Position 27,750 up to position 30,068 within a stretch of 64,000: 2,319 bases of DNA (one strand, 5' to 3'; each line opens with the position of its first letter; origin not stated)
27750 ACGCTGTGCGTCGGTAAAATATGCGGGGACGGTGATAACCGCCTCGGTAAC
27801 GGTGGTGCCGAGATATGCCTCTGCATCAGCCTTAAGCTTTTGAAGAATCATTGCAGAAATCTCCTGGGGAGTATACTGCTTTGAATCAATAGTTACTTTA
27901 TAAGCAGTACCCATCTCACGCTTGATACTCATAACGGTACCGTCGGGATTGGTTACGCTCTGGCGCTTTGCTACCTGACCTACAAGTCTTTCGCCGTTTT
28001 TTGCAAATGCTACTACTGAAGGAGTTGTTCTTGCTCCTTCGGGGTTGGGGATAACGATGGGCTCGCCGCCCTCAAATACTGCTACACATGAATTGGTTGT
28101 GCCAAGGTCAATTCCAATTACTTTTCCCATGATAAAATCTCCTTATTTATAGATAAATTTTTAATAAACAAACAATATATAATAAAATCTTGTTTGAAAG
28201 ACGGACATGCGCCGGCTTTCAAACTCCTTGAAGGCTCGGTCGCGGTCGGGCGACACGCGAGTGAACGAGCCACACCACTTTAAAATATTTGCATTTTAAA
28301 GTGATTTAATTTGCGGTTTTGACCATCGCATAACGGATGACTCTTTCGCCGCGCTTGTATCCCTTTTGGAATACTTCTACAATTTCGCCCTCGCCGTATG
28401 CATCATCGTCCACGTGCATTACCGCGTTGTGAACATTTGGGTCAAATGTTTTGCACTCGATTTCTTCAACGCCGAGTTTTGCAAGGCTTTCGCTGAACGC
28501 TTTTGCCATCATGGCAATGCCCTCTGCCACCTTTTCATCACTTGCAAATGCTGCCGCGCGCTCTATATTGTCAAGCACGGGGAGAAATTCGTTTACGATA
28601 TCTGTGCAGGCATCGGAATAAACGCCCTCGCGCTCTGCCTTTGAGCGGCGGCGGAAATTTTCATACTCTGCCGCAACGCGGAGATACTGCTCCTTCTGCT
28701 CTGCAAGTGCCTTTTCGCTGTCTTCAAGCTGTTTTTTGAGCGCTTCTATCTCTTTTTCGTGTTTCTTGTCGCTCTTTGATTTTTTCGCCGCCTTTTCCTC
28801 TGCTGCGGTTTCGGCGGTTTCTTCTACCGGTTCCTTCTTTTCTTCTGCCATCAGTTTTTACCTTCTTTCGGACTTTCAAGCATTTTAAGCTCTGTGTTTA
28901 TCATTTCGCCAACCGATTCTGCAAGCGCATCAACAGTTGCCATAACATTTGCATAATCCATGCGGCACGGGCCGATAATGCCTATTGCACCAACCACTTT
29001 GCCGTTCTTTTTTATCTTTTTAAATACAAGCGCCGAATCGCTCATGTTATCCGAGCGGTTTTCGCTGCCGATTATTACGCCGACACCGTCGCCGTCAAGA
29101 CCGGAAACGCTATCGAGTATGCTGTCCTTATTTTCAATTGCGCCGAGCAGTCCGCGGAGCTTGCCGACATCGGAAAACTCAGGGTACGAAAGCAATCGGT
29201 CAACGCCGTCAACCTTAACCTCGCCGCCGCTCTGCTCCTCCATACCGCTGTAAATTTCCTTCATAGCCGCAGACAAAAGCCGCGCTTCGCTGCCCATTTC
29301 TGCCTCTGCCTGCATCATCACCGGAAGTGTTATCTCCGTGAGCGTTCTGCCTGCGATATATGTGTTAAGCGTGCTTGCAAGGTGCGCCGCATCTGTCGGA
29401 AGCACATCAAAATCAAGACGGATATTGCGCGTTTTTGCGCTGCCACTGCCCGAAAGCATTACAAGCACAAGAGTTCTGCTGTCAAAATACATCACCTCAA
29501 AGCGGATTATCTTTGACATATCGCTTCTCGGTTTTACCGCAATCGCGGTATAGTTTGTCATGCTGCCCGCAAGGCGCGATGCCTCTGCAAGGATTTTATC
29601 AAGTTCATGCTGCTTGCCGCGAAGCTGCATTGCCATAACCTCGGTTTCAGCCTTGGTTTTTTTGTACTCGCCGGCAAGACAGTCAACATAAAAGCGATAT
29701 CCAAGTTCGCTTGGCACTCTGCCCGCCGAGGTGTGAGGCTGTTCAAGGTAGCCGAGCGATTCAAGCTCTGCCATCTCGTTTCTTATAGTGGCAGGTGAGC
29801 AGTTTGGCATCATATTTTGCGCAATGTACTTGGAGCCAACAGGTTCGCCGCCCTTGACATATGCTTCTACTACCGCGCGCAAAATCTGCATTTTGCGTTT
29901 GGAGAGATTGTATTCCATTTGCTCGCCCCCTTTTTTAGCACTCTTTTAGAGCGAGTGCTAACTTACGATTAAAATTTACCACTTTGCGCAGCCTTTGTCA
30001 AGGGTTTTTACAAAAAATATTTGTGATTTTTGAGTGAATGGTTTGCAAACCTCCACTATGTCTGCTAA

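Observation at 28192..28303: Copy B of the same element sits inside the heat-shock operon between grpE and dnaK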

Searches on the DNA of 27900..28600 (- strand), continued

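Call 71: search_with_rna_model(model_id=R1, sources=[window, L002, L003, L005, L006, L007, L009, L010, L011, L014, L015, L017, L018, L020, L022, L023, L024, L026, L028, L029, L030, L031, L033, L034, L035, L036, L039, L040, L041, L043, L044, L045, L046, L047, L048, L052, L053, L054, L055, L056, L058, L060, L062, L066, L069, L070, L071, L075, L088, L094, L109, L154, L161, L176, L180, L191, L196, L200], max_evalue=1e-10, make_alignment=true)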
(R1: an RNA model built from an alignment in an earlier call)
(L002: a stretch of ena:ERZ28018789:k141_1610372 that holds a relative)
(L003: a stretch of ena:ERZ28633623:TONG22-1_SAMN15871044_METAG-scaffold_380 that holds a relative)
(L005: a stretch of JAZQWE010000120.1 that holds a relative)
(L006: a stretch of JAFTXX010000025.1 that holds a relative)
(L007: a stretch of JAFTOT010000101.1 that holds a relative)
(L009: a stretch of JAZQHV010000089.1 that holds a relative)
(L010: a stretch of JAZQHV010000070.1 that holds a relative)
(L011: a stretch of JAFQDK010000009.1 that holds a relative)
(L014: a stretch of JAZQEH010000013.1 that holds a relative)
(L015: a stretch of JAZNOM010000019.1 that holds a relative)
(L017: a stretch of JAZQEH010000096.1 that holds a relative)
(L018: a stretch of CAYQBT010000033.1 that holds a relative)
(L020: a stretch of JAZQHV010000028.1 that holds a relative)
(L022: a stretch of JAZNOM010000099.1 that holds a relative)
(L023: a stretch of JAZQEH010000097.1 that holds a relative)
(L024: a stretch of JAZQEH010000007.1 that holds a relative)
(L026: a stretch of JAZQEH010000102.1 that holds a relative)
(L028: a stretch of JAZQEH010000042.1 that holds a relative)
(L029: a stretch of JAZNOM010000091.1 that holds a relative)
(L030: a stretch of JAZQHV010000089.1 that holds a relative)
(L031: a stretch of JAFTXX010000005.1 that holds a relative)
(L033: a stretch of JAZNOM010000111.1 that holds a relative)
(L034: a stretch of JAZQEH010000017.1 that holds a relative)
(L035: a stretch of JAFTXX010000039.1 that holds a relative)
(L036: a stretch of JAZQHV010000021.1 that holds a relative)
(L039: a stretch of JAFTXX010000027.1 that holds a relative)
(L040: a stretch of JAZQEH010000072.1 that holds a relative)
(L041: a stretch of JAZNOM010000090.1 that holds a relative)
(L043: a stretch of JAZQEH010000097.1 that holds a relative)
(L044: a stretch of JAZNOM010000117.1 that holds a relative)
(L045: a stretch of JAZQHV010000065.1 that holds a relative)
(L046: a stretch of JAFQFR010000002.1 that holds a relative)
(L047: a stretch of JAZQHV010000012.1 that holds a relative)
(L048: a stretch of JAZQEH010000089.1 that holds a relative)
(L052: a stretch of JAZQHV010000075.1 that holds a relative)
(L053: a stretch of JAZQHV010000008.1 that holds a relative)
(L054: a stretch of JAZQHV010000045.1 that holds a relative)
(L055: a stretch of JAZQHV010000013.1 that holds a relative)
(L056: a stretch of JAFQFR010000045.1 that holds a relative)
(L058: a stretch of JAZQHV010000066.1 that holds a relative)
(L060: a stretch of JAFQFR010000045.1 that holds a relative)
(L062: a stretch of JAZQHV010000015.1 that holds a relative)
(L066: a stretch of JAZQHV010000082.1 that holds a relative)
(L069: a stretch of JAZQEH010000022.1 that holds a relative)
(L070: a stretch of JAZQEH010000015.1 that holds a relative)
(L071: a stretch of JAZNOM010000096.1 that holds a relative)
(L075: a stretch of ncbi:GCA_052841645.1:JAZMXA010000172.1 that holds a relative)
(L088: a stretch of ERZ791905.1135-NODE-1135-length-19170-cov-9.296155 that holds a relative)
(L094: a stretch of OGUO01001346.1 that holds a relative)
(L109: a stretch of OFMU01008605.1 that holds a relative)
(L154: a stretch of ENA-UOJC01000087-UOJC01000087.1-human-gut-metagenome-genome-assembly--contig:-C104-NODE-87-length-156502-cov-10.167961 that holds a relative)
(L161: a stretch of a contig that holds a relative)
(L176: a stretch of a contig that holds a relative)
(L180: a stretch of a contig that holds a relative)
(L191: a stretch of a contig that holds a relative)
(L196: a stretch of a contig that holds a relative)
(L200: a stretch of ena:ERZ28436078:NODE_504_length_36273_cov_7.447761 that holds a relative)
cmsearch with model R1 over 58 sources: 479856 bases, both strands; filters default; matches with E-value up to 1e-10: 67.
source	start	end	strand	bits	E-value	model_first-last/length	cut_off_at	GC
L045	862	976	-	129.2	6.1e-27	1-115/115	no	0.55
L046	2648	2762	+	126.6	2.4e-26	1-115/115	no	0.56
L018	2061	2176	-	125.1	5.2e-26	1-115/115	no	0.52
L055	7079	7193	+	124.7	6.4e-26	1-115/115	no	0.5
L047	3529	3645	+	122.9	1.6e-25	1-115/115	no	0.52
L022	7766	7880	+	122.9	1.7e-25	1-115/115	no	0.51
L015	3634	3748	-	122.2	2.4e-25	1-115/115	no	0.52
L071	248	362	-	122.2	2.5e-25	1-115/115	no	0.51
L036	172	287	+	122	2.7e-25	1-115/115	no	0.53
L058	1651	1766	+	121.8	3e-25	1-115/115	no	0.54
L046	3271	3386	+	121.6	3.3e-25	1-115/115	no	0.49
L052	1897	2012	-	121.1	4.3e-25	1-115/115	no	0.54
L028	8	124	+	120.8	5e-25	1-115/115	no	0.5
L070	200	316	+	120.8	5.1e-25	1-115/115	no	0.51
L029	2084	2199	+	120.2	6.9e-25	1-115/115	no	0.5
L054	4003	4119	+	120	7.8e-25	1-115/115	no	0.53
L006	1177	1293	-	119.4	1e-24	1-115/115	no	0.51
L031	120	236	+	119.2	1.2e-24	1-115/115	no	0.5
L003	12559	12674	+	118.8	1.4e-24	1-115/115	no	0.53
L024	7772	7887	+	118.8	1.4e-24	1-115/115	no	0.48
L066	2066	2181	+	118.5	1.7e-24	1-115/115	no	0.55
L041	327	442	+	118.5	1.7e-24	1-115/115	no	0.48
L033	751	865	+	118.1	2.1e-24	1-115/115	no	0.5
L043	3135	3250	-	117.7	2.5e-24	1-115/115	no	0.5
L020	3749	3865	+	117.6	2.7e-24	1-115/115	no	0.55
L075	8348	8464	-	117.2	3.4e-24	1-115/115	no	0.51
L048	1192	1308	+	117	3.6e-24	1-115/115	no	0.5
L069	6079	6195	+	116.1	5.9e-24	1-115/115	no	0.51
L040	7497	7612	+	116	6.3e-24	1-115/115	no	0.51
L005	4826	4938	+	114.9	1.1e-23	1-115/115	no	0.51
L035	3998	4114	+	114.4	1.4e-23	1-115/115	no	0.52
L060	5849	5962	-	114.1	1.7e-23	1-115/115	no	0.57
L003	10566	10680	+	112.3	4.5e-23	1-115/115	no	0.57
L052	7412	7525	-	111.1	8.2e-23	1-115/115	no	0.59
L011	3725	3836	-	110.9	9.1e-23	1-115/115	no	0.43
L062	794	907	+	109.9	1.5e-22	1-115/115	no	0.48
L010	4718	4833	-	109.3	2.1e-22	1-115/115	no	0.53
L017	1552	1665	-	106.9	7.6e-22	1-115/115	no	0.46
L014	2101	2214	+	106.4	9.9e-22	1-115/115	no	0.47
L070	5041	5154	+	106.1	1.1e-21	1-115/115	no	0.47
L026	7330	7443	+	105.1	2e-21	1-115/115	no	0.47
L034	66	179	-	103.2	5.1e-21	1-115/115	no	0.46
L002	13664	13776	+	100.4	2.2e-20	1-115/115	no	0.44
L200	2990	3101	+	98.7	5.7e-20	1-115/115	no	0.54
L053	6137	6253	+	97.4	1.1e-19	1-115/115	no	0.5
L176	130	242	-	96.2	2.1e-19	1-115/115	no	0.57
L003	12747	12859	-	96.1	2.2e-19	1-115/115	no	0.5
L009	3234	3372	-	95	3.8e-19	1-115/115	no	0.5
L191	6478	6588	+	92.1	1.8e-18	1-115/115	no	0.49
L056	1241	1390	-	92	1.9e-18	1-115/115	no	0.51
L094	6838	6949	-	91.8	2.1e-18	1-115/115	no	0.51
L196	1714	1824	-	91.7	2.1e-18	1-115/115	no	0.5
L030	2507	2657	-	90.8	3.4e-18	1-115/115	no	0.5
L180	820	930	-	89.9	5.6e-18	1-115/115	no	0.52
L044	11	160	+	89.6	6.6e-18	1-115/115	no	0.51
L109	452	562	-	89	9e-18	1-115/115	no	0.53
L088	1530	1640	+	88.8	9.9e-18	1-115/115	no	0.52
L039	539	690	-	86.9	2.7e-17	1-115/115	no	0.5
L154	561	673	-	82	3.6e-16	1-115/115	no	0.48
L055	5019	5166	-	81.6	4.4e-16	1-115/115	no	0.55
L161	1525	1636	-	80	1e-15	1-115/115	no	0.49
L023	7236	7384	+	78.6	2.1e-15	1-115/115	no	0.48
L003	19688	19824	+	71.8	7.6e-14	1-115/115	no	0.5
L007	6351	6520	-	65.9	1.7e-12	1-115/115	no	0.49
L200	3910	4031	-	60.3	3.2e-11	1-115/115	no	0.54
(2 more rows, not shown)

Alignment A3: 67 matches aligned to the model, 208 columns, each read 5' to 3' on its own strand. Consensus structure (alignment columns), stored with it:
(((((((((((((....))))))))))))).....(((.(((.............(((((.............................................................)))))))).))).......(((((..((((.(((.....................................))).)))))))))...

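Call 76: search_with_rna_model(model_id=R1, sources=[L202, L203, L204, L205], max_evalue=0.01)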
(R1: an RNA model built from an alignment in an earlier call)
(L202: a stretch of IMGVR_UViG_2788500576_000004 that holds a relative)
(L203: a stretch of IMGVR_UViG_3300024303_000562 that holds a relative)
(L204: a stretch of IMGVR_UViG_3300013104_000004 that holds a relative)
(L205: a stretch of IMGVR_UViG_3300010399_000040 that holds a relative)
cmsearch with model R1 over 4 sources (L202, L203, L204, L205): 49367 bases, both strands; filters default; matches with E-value up to 0.01: 2.
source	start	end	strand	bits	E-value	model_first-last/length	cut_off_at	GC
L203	8850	8965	-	120.8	5.3e-26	1-115/115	no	0.51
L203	8936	9062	+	28.5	5.8e-05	1-115/115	no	0.53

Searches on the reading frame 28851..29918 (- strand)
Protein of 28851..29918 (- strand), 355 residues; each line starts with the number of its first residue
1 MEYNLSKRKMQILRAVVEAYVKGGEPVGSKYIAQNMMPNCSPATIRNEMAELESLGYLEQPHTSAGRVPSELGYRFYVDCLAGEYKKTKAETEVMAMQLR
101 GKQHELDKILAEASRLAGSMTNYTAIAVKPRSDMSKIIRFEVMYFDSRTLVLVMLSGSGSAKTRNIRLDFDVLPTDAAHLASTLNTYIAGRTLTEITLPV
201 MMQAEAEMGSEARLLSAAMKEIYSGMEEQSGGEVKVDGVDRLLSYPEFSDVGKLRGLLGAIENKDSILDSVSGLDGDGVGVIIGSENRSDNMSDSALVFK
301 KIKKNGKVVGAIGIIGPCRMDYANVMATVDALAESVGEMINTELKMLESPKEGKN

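Call 89: search_protein_families(library=pfam, proteins=[window:28851-29918:-], max_evalue=0.00001)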
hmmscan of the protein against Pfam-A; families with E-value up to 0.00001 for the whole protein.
window:28851-29918:- (355 aa): 2 families
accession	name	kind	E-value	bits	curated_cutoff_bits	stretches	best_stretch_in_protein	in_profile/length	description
PF01628.27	HrcA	-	2.6e-49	168.6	22.2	1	107-326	1-215/215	HrcA protein C terminal domain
PF03444.21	HrcA_DNA-bdg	-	2e-06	27.8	21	1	4-61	1-57/79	Winged helix-turn-helix transcription repressor, HrcA DNA-binding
